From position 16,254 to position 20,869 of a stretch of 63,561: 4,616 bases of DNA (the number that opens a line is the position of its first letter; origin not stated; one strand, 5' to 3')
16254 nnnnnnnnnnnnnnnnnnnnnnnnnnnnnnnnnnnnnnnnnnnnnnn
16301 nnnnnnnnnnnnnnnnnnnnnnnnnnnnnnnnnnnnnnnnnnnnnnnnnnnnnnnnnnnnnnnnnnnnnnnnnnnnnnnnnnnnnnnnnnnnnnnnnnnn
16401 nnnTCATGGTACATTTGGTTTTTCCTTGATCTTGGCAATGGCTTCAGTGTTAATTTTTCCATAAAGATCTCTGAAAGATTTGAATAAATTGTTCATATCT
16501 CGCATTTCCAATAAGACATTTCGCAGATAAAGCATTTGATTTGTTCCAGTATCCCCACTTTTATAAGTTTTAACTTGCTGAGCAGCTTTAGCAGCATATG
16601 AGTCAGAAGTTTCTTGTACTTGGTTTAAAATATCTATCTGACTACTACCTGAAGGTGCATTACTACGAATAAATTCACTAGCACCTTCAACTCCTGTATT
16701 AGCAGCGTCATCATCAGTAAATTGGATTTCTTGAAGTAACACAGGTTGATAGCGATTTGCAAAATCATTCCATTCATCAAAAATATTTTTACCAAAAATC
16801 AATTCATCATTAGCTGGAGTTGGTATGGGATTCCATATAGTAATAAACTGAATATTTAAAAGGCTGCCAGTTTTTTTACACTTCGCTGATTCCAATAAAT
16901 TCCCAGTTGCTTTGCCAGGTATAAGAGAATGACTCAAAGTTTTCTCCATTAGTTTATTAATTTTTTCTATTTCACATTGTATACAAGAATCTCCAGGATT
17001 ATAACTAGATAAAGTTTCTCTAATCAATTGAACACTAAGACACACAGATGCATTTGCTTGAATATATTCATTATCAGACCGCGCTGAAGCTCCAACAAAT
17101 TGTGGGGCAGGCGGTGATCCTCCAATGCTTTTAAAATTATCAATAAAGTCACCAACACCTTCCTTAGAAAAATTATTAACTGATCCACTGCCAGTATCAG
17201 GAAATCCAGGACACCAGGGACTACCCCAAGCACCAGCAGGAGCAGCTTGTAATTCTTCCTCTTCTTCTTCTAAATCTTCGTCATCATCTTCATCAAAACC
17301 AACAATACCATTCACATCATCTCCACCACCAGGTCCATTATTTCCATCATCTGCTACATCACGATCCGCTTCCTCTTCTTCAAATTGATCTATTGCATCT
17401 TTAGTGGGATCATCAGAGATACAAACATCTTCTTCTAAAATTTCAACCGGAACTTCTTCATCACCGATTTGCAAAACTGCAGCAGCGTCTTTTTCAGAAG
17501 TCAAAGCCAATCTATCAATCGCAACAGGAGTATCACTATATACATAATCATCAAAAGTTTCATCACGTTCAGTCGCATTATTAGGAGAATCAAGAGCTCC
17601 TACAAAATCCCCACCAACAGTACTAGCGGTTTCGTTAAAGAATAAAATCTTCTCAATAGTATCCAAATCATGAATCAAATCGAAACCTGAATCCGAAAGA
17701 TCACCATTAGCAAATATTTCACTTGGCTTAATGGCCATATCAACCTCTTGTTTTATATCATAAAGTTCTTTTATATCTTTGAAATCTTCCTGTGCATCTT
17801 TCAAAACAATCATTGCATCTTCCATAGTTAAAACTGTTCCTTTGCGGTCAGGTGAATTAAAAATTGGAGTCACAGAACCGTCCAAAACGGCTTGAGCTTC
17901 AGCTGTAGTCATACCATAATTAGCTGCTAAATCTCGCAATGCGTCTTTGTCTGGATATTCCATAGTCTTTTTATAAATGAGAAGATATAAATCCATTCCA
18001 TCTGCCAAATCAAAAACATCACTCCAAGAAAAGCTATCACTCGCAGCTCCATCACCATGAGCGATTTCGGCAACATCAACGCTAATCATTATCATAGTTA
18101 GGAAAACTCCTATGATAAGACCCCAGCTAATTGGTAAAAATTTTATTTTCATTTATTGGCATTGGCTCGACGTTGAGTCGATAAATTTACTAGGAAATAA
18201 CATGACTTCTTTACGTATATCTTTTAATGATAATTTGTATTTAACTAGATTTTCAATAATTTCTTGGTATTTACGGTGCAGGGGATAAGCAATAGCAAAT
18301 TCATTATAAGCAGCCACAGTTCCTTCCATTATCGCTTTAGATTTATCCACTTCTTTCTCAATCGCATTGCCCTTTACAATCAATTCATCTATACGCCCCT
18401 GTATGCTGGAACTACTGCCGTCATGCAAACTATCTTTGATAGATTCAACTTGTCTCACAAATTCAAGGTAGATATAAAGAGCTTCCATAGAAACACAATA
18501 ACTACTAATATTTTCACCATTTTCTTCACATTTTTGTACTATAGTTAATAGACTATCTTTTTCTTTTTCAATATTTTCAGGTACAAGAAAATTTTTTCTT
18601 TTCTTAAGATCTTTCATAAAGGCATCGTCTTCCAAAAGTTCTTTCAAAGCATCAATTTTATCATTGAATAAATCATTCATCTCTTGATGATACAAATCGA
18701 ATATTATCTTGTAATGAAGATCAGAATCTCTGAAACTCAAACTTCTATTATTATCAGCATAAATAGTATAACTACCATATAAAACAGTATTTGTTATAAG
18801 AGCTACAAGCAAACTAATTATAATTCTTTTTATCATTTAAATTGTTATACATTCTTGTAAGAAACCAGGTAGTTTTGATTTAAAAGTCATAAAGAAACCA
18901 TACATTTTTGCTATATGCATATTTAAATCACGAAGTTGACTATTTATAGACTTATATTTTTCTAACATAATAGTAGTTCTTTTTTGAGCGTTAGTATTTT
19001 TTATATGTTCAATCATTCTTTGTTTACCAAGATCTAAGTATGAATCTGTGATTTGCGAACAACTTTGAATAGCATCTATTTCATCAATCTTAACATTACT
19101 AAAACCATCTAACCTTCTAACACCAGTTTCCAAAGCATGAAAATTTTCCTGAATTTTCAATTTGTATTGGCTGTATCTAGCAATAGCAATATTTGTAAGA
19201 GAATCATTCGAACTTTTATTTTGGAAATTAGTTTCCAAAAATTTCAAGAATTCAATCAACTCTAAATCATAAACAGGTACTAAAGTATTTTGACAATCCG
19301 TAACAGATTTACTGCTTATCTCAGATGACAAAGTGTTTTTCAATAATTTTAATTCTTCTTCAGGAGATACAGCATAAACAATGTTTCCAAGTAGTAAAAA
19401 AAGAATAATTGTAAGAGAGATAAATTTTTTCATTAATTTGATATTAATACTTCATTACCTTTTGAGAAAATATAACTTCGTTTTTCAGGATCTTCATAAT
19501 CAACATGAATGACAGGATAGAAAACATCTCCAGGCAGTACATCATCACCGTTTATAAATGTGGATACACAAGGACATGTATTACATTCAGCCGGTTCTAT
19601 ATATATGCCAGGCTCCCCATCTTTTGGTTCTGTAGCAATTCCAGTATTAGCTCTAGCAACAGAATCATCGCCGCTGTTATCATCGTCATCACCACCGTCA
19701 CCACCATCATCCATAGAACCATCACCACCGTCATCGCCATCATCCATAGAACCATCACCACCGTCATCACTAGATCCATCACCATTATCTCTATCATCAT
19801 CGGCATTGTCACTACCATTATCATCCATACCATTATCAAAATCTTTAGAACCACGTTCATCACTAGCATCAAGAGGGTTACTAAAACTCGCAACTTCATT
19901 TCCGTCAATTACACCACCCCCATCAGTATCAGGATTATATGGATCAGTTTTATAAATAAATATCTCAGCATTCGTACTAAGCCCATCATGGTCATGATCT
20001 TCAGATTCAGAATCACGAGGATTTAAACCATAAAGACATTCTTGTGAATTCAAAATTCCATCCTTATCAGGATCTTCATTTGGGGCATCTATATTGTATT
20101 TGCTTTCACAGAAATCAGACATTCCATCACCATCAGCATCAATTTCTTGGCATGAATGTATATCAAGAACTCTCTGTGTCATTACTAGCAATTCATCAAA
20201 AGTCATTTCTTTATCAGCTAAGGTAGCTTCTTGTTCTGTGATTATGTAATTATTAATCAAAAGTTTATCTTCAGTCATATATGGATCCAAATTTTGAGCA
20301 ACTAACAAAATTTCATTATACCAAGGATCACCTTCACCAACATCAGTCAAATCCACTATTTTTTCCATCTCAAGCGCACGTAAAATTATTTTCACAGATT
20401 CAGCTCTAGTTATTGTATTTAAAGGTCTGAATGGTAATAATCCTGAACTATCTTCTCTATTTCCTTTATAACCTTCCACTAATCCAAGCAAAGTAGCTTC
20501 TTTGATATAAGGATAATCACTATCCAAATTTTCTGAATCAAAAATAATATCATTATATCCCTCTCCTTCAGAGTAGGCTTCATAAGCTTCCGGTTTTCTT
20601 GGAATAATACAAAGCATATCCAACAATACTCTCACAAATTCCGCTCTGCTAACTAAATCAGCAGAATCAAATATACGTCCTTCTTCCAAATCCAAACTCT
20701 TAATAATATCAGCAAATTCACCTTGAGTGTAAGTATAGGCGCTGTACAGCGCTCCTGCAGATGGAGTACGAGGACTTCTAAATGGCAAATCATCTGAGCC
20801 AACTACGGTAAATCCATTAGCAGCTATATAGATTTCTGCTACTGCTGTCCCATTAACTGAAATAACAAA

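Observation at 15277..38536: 23-kb single-strand module joining a reduced type IV pilus machine, a 4607-aa wall-anchored giant protein and four coupled secreted orphans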

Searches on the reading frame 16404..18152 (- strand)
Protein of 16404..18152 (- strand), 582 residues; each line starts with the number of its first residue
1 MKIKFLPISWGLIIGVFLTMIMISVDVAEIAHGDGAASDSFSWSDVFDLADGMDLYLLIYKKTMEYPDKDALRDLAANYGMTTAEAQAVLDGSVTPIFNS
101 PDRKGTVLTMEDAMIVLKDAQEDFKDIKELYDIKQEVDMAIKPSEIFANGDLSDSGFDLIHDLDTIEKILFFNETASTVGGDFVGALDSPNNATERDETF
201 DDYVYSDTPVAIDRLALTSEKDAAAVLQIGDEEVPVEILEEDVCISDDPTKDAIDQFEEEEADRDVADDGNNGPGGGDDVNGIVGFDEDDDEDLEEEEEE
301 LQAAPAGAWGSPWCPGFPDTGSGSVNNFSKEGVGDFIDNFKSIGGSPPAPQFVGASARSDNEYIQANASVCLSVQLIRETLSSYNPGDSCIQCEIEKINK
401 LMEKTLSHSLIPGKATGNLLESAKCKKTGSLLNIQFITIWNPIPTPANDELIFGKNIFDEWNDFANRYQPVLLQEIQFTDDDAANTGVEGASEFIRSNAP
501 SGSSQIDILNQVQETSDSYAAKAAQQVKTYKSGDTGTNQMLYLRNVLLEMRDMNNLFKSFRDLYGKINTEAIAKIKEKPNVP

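Call 3: search_protein_families(library=pfam, proteins=[window:16404-18152:-], max_evalue=0.1)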
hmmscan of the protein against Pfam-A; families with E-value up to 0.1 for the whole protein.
window:16404-18152:- (582 aa): 0 families

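Call 12: search_protein_families(library=ncbifam, proteins=[window:16404-18152:-], max_evalue=0.1)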
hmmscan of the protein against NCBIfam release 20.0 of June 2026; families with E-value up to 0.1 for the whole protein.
window:16404-18152:- (582 aa): 0 families

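Call 25: search_solved_structures(query=A2, max_evalue=10)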
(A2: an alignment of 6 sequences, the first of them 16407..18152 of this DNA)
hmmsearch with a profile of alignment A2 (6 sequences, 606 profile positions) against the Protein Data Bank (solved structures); distinct sequences matched with E-value up to 10: 0.

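Call 71: search_protein_representatives(protein=window:16407-18152:-)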
Query: 582 residues. Proteins with E-value up to 0.001 (for the whole library): 301; up to 1e-10: 227; up to 1e-30: 142. The best 150 are listed.
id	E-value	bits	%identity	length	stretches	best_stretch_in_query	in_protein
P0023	0.0e+00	1305.2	100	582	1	1-582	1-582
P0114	3.0e-144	498.5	47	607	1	35-580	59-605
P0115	3.4e-136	471.9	45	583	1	4-580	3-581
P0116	9.6e-129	447.3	42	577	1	35-580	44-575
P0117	1.3e-128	446.8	46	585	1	4-569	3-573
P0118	3.1e-127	442.3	46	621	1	4-581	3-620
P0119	2.2e-124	432.9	46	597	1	35-580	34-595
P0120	6.3e-124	431.4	44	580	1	4-580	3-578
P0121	8.1e-121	421.1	43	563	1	23-580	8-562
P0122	2.0e-117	409.9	43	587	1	4-574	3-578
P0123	1.2e-116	407.4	43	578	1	52-580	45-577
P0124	4.0e-116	405.6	42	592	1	4-578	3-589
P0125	1.9e-112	393.5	42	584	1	4-581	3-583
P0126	1.0e-111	391.0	43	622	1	4-568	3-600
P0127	2.3e-111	389.9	44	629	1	35-579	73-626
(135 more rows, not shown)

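Call 86: predict_structure(alignment_id=A7)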
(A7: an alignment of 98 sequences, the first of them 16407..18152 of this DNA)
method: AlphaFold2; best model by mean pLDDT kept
length: 582 residues; sequences in the alignment: 98
mean_pLDDT: 67.6   pTM: 0.43
mean pLDDT of the five models: 67.6, 67.2, 66.7, 66.4, 65.3
residues with pLDDT >= 90: 89; 70-90: 211; 50-70: 123; < 50: 159
segments of 3 or more residues with pLDDT < 50: 1-3, 26-36, 197-200, 203-214, 269-298, 308-310, 317-333, 350-360, 364-369, 378-386, 409-411, 413-446
pLDDT, mean of each block of 10 residues (from residue 1): 60 77 56 47 68 77 89 91 92 93 80 95 95 91 83 78 88 80 73 53 44 49 68 79 72 84 64 39 36 42 50 49 41 52 52 46 49 48 48 73 68 44 40 38 47 61 66 51 67 87 93 87 80 81 84 91 93 88 60
secondary structure, 60 per line:
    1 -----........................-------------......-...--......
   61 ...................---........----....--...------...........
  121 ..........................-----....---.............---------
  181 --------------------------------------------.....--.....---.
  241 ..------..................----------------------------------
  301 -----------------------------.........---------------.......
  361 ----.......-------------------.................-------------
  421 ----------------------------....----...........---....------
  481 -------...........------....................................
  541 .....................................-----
elements in order: H6-29 H43-48 H55-79 H83-90 H95-98 H110-146 H152-155 H159-171 E225-229 E232-236 H249-266 H330-338 E354-360 E365-371 H391-407 H449-452 H457-467 H471-474 H488-498 H505-577

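Call 88: fold_search(model_id=the predicted structure, library=pdb)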
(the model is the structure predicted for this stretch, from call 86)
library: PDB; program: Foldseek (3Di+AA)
matches with E <= 10: 21; with E <= 0.001: 0
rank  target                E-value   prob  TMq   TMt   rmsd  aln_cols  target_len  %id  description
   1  2qlz_D                3.6e+00  0.13  0.04  0.10  19.1        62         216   18  Crystal Structure of Transcription Factor PF0095 from Pyrococcus furiosus (released 2008-07-29)
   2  2qlz_A                4.5e+00  0.10  0.04  0.10  19.1        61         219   20  Crystal Structure of Transcription Factor PF0095 from Pyrococcus furiosus (released 2008-07-29)
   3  9wqv_L                4.7e+00  0.04  0.09  0.15  12.1       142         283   11  Cryo-EM structure of LH1-RC from Rhodovulum sulfidophilum (released 2026-03-11)
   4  2quf_A                5.0e+00  0.10  0.05  0.10  19.1        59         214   17  Crystal Structure of Transcription Factor AXXA-PF0095 from Pyrococcus furiosus (released 2008-08-05)
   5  6wv2_A                5.0e+00  0.01  0.04  0.08  32.1       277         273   17  Crystal Structure of Streptococcal Bacteriophage Hyaluronidase: Presence of a Prokaryotic Collagen and Elucidation of  (released 2021-05-12)
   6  2gmr_L                5.3e+00  0.04  0.09  0.15  11.6       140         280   11  Photosynthetic reaction center mutant from Rhodobacter sphaeroides with Asp L210 replaced with Asn (released 2006-11-21)
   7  8wdu_L                5.6e+00  0.05  0.08  0.14   9.9       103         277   14  Photosynthetic LH1-RC complex from the purple sulfur bacterium Allochromatium vinosum purified by sucrose density (released 2024-02-21)
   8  2qlz_C                5.9e+00  0.08  0.04  0.10  19.0        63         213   21  Crystal Structure of Transcription Factor PF0095 from Pyrococcus furiosus (released 2008-07-29)
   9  4xln_F                6.2e+00  0.02  0.09  0.13  27.1       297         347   12  Crystal structure of T. aquaticus transcription initiation complex containing bubble promoter and RNA (released 2015-09-23)
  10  2qlz_B                7.3e+00  0.08  0.04  0.10  19.2        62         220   19  Crystal Structure of Transcription Factor PF0095 from Pyrococcus furiosus (released 2008-07-29)
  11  9f07_C                7.8e+00  0.08  0.04  0.25  15.9        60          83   15  TUBULIN:STATHMIN:DARPIN:TAU MTBR3 COMPLEX (released 2024-11-13)
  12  2quf_B                7.8e+00  0.07  0.04  0.10  19.0        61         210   20  Crystal Structure of Transcription Factor AXXA-PF0095 from Pyrococcus furiosus (released 2008-08-05)
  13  9uxk_E                7.8e+00  0.03  0.09  0.24  13.0       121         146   16  type II Lamassu, LmuACB from Vibrio cholerae O1 El (released 2026-03-25)
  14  3j9m_a                8.2e+00  0.03  0.05  0.20  12.1        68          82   18  Structure of the human mitochondrial ribosome (class 1) (released 2015-04-15)
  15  6egc                  8.7e+00  0.07  0.07  0.25   8.9        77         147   17  Single-chain version of 2L4HC2_23 (PDB 5J0K) (released 2019-05-29)
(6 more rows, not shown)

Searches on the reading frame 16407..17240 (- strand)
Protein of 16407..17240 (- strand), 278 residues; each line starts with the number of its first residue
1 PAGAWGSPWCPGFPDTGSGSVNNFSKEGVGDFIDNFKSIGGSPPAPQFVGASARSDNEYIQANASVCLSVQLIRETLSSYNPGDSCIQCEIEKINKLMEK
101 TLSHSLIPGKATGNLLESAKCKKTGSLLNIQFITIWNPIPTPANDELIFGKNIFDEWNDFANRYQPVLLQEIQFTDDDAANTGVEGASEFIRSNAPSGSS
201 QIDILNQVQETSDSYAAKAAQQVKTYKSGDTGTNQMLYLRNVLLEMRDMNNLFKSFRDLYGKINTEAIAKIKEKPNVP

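Call 59: find_homologous_proteins(query=A5, max_evalue=0.001)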
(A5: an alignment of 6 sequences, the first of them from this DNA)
Query A5 (6 sequences) (278 aa, profile of the alignment): 6 proteins with E <= 0.001 among 6515 candidates.
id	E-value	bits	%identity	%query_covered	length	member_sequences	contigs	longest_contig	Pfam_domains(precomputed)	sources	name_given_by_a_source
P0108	1.1e-140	486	40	100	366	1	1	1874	-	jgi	jgi:hypothetical protein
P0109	6.3e-88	313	43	65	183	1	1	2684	-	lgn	-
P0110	9.5e-68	247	40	99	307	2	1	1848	-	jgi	jgi:hypothetical protein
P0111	2.8e-44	170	33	85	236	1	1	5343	-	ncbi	ncbi:MAG: hypothetical protein WC285_05750, partial [Candidatus Gracilibacteria bacterium]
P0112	3.2e-35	140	35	69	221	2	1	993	-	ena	-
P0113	1.1e-31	129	31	71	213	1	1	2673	-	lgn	-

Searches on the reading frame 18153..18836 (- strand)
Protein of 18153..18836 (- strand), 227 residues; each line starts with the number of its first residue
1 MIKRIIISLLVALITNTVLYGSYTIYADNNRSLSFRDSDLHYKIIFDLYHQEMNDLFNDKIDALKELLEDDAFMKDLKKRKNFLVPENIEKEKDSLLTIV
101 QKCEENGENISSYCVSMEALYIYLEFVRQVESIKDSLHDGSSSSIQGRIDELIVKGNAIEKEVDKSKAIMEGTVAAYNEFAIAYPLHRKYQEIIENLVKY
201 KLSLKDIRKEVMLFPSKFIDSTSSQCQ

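Call 3: search_protein_families(library=pfam, proteins=[window:18153-18836:-], max_evalue=0.1)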
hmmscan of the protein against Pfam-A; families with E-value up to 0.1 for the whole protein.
window:18153-18836:- (227 aa): 1 family
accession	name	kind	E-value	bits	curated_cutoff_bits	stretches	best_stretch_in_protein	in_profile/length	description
PF08484.17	Methyltransf_14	-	0.063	13.5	23.5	0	65-117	26-78/160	C-methyltransferase C-terminal domain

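Call 12: search_protein_families(library=ncbifam, proteins=[window:18153-18836:-], max_evalue=0.1)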
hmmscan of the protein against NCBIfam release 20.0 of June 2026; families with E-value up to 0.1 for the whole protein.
window:18153-18836:- (227 aa): 2 families
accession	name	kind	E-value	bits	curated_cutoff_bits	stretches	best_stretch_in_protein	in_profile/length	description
NF003575.0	PRK05248.1-2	equivalog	0.027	14.6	133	1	117-192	38-112/122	hypothetical protein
NF005212.0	PRK06690.1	equivalog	0.068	12.4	498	0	116-182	150-218/363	acetyl-CoA C-acyltransferase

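Call 85: search_solved_structures(query=A9, max_evalue=1)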
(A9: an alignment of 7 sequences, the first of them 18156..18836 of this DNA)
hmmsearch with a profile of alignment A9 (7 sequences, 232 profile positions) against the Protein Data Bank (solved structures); distinct sequences matched with E-value up to 1: 2.
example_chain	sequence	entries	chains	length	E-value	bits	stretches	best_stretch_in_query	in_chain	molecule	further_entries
5enz_A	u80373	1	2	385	0.36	14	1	127-194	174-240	UDP-GlcNAc 2-epimerase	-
7pnt_4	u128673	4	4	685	0.59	13.3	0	75-143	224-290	Pentatricopeptide repeat domain-containing protein 3, mitochondrial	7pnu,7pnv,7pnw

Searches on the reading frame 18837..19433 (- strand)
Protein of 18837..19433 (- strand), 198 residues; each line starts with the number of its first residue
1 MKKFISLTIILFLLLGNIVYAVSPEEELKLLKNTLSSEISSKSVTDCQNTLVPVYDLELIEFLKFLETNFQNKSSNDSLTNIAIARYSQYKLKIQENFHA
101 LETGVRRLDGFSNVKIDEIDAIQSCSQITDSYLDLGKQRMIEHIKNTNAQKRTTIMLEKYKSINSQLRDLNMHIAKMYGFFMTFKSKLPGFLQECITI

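Call 3: search_protein_families(library=pfam, proteins=[window:18837-19433:-], max_evalue=0.1)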
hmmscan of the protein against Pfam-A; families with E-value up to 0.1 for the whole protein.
window:18837-19433:- (198 aa): 0 families

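Call 12: search_protein_families(library=ncbifam, proteins=[window:18837-19433:-], max_evalue=0.1)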
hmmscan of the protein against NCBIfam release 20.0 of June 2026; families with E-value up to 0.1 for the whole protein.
window:18837-19433:- (198 aa): 2 families
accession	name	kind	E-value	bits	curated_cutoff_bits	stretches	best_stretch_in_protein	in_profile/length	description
NF047526.1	LIC_10421_fam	subfamily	0.0064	16.5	90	1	2-42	4-44/111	LIC_10421 family protein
NF047569.1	LIC10421_LIC12816_fam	subfamily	0.058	13.5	100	1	2-40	4-42/111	LIC10421/LIC12816 family protein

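Call 84: search_solved_structures(query=A8, max_evalue=1)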
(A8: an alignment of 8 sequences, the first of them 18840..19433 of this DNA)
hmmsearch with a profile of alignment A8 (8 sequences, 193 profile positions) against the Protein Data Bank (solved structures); distinct sequences matched with E-value up to 1: 26.
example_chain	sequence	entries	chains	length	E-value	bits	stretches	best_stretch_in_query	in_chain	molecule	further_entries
3ceh_A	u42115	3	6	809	0.021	17.8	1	56-104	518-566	Glycogen phosphorylase, liver form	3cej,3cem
8ems_B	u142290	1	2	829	0.022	17.8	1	56-104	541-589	Glycogen phosphorylase, liver form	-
1xoi_A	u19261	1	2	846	0.022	17.8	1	56-104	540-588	Glycogen phosphorylase, liver form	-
1fa9_A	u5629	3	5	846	0.022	17.8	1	56-104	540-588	GLYCOGEN PHOSPHORYLASE, LIVER FORM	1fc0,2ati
1em6_A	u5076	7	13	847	0.022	17.8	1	56-104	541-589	LIVER GLYCOGEN PHOSPHORYLASE | Glycogen phosphorylase, liver form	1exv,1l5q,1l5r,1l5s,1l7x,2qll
3dd1_A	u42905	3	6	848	0.022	17.7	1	56-104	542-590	Glycogen phosphorylase, liver form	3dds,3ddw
2zb2_A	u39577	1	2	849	0.023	17.7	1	56-104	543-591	Glycogen phosphorylase, liver form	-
5iko_A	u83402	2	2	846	0.062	16.3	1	58-104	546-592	Glycogen phosphorylase, brain form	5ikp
1z8d_A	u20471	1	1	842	0.26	14.3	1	57-104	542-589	Glycogen phosphorylase, muscle form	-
4gjw_A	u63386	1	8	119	0.38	13.8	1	134-185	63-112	Phosphoprotein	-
2gj4_A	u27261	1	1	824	0.41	13.6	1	57-104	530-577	Glycogen phosphorylase, muscle form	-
2gm9_A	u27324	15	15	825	0.42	13.6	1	57-104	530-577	Glycogen phosphorylase, muscle form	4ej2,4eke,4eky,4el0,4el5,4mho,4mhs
2ffr_A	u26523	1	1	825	0.42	13.6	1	57-104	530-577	Glycogen phosphorylase, muscle form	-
1abb_A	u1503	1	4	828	0.42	13.6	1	57-104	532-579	GLYCOGEN PHOSPHORYLASE B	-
8r52_A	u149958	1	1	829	0.42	13.6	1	57-104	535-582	Glycogen phosphorylase, muscle form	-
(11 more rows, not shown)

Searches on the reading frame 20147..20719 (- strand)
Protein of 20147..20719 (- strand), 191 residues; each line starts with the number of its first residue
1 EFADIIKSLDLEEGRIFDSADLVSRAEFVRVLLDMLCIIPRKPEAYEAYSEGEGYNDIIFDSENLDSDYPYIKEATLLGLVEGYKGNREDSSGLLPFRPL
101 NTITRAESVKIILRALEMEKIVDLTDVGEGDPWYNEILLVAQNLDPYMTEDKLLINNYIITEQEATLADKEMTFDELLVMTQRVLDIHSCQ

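Call 69: search_protein_families(library=pfam, alignment_id=A6, max_evalue=0.01)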
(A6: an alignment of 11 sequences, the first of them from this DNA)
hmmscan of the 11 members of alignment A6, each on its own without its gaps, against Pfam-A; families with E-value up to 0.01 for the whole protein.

A. member 1, seq(191 aa): 2 families
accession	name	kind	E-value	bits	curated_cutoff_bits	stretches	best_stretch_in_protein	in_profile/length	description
PF00395.25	SLH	-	1.2e-05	25.6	20.8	1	66-107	9-42/44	S-layer homology domain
PF23627.1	LisH_WDR26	-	0.0086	15.9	27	0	21-36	8-23/45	WDR26 Lis-homology motif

B. families by the number of members that match (of 11 scanned): 2 families
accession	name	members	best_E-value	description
PF00395.25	SLH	11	2e-10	S-layer homology domain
PF23627.1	LisH_WDR26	2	0.006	WDR26 Lis-homology motif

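Call 70: search_solved_structures(query=A6, max_evalue=0.01)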
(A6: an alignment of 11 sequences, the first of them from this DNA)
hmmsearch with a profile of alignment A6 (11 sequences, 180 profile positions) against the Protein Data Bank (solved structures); distinct sequences matched with E-value up to 0.01: 6.
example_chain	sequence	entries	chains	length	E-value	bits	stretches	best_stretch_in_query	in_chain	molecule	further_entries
7q58_A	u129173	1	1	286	4e-05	26.6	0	69-92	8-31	SAKe6BR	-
6cwc_A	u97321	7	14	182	0.00027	23.9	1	16-163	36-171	Surface (S-) layer glycoprotein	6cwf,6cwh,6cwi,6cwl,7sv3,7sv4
6cwm_A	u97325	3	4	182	0.0018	21.2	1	16-163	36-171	Surface (S-) layer glycoprotein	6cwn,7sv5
6cwr_A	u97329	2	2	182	0.0028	20.6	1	16-163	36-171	Surface (S-) layer glycoprotein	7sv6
3pyw_A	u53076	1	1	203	0.0033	20.4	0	76-130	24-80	S-layer protein sap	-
6bt4_A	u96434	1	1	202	0.0036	20.3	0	76-130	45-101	S-layer protein sap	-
